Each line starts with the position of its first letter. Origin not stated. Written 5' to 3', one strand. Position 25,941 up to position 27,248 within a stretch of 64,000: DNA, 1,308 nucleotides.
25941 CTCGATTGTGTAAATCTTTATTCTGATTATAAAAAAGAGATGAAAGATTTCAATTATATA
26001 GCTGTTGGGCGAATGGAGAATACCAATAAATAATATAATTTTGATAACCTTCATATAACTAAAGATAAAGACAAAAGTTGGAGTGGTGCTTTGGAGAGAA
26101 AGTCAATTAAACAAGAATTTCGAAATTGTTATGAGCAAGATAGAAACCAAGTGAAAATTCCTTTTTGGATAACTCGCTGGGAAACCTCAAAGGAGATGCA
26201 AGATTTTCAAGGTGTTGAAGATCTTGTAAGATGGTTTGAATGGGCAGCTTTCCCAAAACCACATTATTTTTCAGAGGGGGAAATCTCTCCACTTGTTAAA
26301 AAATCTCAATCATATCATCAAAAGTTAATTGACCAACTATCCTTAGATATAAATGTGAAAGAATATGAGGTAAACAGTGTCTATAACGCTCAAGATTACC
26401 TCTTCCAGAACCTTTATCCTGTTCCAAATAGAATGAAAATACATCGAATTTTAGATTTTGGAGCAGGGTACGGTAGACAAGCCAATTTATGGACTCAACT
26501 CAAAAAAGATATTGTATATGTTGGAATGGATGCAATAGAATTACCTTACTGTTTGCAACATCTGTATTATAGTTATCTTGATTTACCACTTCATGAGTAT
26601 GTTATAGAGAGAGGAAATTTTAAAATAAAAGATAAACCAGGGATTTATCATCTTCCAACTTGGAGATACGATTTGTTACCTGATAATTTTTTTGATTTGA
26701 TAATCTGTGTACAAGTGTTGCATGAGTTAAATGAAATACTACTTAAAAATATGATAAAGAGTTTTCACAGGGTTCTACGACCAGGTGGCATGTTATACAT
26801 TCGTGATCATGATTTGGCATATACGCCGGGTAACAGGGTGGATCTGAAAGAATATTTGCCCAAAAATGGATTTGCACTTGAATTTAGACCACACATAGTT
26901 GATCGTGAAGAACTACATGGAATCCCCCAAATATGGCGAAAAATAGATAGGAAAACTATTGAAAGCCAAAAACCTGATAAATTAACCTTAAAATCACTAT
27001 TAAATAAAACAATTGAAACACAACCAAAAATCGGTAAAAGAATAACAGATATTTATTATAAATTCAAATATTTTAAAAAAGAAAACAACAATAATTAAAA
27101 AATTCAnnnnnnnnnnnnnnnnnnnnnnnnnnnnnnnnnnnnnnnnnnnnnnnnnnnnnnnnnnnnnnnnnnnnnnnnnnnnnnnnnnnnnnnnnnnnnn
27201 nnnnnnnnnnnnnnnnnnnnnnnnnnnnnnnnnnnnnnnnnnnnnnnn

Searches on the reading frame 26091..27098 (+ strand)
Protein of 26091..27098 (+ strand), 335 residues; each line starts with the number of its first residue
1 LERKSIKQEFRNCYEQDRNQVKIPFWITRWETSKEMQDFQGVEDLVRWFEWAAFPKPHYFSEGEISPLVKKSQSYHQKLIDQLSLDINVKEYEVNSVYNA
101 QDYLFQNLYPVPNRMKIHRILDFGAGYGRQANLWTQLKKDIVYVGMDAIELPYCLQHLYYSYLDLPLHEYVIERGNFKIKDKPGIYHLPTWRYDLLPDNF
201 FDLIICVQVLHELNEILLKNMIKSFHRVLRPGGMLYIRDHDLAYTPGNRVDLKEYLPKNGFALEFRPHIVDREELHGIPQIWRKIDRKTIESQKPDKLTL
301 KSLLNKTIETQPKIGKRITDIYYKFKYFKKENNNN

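Call 40: search_protein_families(library=pfam, proteins=[window:26091-27098:+], max_evalue=0.0001)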
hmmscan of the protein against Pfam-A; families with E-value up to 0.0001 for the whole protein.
window:26091-27098:+ (335 aa): 5 families
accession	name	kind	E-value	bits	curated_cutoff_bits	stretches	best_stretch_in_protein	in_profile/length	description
PF08241.18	Methyltransf_11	-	6.6e-09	36.7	21.2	1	121-237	1-95/95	Methyltransferase domain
PF13489.12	Methyltransf_23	-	4.3e-08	33.5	27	1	118-265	24-138/164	Methyltransferase domain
PF13649.12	Methyltransf_25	-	3.7e-07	31.2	27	0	196-233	60-97/97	Methyltransferase domain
PF08242.18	Methyltransf_12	-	1.8e-06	29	30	1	121-235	1-98/98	Methyltransferase domain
PF13847.12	Methyltransf_31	-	3e-06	27.4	27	0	196-246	70-119/145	Methyltransferase domain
